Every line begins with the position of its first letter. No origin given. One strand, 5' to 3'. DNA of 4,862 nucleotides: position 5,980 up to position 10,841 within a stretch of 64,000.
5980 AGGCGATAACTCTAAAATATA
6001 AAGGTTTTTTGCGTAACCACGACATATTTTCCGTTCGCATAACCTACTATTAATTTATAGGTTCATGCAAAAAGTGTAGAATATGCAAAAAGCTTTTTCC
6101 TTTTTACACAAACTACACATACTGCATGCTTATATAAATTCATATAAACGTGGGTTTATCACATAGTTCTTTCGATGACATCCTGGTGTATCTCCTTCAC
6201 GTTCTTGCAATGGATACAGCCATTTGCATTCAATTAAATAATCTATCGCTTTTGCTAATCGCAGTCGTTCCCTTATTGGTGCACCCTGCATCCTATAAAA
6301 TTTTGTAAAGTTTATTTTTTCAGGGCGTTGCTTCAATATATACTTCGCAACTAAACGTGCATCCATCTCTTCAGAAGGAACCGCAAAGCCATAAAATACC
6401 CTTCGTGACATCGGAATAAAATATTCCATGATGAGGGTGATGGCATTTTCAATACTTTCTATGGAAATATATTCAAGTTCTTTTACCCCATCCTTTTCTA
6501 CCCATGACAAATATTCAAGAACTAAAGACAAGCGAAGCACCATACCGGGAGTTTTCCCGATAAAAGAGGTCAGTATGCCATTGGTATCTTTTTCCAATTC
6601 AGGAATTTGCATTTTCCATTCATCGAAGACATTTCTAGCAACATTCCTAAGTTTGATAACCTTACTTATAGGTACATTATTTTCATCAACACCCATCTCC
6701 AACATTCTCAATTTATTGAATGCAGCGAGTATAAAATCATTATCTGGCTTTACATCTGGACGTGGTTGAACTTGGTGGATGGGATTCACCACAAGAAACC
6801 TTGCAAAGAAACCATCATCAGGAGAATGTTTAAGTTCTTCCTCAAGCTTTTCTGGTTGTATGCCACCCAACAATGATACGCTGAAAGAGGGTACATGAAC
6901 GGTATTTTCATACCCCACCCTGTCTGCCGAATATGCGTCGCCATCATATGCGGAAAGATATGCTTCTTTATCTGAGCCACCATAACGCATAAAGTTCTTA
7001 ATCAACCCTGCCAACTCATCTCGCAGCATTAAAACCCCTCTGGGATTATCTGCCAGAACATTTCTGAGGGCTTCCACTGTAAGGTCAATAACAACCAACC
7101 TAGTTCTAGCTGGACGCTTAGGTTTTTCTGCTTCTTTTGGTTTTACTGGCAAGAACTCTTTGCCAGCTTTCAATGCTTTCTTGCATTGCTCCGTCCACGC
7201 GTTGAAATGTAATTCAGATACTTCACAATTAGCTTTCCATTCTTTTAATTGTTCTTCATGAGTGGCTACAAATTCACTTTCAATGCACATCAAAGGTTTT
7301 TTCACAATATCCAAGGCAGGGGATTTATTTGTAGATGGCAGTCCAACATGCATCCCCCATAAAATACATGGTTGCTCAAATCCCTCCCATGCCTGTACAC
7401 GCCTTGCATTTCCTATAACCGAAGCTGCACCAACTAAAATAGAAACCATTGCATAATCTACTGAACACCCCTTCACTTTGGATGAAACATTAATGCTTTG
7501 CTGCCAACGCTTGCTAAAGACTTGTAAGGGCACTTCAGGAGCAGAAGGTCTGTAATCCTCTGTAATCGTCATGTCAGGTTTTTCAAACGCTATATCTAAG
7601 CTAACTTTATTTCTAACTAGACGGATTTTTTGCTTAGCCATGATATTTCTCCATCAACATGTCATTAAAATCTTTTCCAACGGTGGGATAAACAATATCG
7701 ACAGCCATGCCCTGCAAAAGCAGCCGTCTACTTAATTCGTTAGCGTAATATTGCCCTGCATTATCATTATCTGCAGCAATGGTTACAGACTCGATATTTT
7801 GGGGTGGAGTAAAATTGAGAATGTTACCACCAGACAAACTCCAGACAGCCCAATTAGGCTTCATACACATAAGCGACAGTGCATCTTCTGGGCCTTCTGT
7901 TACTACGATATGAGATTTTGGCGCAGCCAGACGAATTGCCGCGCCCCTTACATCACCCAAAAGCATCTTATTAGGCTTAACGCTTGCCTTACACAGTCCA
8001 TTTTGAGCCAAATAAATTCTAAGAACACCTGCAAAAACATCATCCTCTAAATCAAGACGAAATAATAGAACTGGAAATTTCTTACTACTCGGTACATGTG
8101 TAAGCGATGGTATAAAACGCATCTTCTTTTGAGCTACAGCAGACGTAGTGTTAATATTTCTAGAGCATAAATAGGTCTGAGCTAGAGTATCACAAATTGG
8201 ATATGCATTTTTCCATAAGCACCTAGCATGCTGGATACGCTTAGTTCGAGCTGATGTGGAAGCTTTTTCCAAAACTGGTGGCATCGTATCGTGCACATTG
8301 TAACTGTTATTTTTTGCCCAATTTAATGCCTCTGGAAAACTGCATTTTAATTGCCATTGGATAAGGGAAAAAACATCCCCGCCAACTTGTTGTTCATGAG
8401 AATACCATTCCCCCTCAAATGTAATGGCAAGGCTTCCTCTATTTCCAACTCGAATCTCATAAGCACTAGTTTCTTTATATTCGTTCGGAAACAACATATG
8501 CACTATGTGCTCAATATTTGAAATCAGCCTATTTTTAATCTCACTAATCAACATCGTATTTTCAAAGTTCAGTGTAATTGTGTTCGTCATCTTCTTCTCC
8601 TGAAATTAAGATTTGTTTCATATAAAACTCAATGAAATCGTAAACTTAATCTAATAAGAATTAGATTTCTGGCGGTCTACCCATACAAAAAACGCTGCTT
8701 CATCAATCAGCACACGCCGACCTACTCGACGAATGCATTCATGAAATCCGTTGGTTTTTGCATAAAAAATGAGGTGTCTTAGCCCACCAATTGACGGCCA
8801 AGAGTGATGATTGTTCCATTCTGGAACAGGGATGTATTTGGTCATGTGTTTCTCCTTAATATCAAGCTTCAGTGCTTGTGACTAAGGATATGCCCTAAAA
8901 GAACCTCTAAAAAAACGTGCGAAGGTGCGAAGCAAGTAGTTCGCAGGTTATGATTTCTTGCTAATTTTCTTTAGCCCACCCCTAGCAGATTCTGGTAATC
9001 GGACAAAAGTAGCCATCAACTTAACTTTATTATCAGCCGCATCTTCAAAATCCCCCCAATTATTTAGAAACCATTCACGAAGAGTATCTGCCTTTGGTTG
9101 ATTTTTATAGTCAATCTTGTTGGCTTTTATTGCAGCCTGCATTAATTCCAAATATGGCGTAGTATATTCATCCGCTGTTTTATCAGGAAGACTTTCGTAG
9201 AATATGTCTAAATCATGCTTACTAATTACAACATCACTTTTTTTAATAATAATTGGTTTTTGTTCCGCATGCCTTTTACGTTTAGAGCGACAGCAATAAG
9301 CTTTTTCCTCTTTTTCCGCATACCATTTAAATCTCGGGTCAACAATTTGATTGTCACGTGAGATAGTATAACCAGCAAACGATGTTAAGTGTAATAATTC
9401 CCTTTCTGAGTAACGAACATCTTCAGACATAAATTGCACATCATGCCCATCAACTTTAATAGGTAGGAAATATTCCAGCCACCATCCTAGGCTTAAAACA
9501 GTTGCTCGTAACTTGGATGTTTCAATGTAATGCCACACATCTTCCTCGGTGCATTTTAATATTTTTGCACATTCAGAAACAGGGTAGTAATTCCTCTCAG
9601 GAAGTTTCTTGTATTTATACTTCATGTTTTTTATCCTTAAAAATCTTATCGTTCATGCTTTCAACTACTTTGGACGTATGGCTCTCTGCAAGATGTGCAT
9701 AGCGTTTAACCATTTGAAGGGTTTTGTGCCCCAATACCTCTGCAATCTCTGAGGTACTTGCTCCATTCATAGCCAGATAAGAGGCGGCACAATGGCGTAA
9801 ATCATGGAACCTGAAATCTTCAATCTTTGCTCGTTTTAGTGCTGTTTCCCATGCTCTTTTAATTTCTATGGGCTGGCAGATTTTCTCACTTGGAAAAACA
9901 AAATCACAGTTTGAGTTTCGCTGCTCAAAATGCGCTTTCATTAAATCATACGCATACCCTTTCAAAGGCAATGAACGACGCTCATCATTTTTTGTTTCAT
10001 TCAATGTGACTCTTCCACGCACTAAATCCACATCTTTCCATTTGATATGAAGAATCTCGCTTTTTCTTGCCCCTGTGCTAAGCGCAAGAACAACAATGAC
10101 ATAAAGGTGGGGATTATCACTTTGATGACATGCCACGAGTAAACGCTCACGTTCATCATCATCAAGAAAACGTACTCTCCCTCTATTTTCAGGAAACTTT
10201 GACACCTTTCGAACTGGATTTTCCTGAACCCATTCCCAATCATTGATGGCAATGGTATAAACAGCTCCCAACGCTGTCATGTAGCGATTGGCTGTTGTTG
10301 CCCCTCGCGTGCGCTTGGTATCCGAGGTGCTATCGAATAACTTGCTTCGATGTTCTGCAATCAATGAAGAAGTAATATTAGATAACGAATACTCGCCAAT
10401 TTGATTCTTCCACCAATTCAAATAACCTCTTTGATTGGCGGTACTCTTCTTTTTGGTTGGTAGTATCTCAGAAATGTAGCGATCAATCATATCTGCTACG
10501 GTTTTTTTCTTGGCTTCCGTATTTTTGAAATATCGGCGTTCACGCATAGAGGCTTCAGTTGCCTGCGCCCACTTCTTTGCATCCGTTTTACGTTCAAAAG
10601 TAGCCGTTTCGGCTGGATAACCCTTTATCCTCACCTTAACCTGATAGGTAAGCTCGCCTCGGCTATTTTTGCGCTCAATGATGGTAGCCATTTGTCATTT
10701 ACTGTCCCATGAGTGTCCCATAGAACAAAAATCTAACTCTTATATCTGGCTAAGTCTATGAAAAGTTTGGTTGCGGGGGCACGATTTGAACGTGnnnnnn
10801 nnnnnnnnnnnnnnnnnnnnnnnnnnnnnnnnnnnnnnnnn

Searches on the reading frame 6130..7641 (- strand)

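Call 71: search_protein_families(library=pfam, proteins=[window:6130-7641:-], max_evalue=0.001)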
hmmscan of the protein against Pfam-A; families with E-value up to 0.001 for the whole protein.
window:6130-7641:- (503 aa): 1 family
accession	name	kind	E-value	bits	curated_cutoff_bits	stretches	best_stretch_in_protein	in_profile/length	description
PF13148.11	DUF3987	-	1.1e-58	199.7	27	1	59-416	2-362/364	Protein of unknown function (DUF3987)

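Call 107: search_protein_families(library=ncbifam, proteins=[window:6130-7641:-], max_evalue=0.01)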
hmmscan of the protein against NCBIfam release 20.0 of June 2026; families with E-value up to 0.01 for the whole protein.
window:6130-7641:- (503 aa): 0 families

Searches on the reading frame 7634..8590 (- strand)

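Call 71: search_protein_families(library=pfam, proteins=[window:7634-8590:-], max_evalue=0.001)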
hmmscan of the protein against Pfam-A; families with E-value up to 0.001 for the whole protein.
window:7634-8590:- (318 aa): 4 families
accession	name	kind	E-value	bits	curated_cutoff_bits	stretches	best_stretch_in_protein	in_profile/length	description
PF23639.1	DUF7146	-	7.8e-20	71.6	27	1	117-221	2-105/105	Domain of unknown function (DUF7146)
PF13362.12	Toprim_3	-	2.4e-16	60.4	27.2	1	228-315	2-92/95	Toprim domain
PF13155.12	Toprim_2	-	4.1e-09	37.1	22.1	1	229-312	1-88/88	Toprim-like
PF13662.12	Toprim_4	-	0.00043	20.9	25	0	228-300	3-84/85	Toprim domain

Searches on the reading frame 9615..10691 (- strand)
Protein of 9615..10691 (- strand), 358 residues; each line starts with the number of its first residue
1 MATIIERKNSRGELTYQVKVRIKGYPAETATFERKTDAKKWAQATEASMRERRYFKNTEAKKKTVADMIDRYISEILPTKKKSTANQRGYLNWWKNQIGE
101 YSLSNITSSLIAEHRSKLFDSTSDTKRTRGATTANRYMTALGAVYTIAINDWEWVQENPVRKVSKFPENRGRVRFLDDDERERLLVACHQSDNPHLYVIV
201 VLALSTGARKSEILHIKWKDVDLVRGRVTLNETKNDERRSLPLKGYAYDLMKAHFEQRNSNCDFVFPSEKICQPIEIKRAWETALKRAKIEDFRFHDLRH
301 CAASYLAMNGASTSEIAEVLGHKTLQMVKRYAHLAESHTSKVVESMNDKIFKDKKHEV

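Call 71: search_protein_families(library=pfam, proteins=[window:9615-10691:-], max_evalue=0.001)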
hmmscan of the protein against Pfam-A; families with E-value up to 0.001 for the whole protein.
window:9615-10691:- (358 aa): 2 families
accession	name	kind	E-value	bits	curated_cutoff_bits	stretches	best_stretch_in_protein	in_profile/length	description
PF00589.27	Phage_integrase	-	3.9e-35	121.6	27.1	1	175-337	2-171/172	Phage integrase family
PF24624.1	Int_N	-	6.8e-07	30.4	27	1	64-166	4-99/100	Phage integrase, N-terminal domain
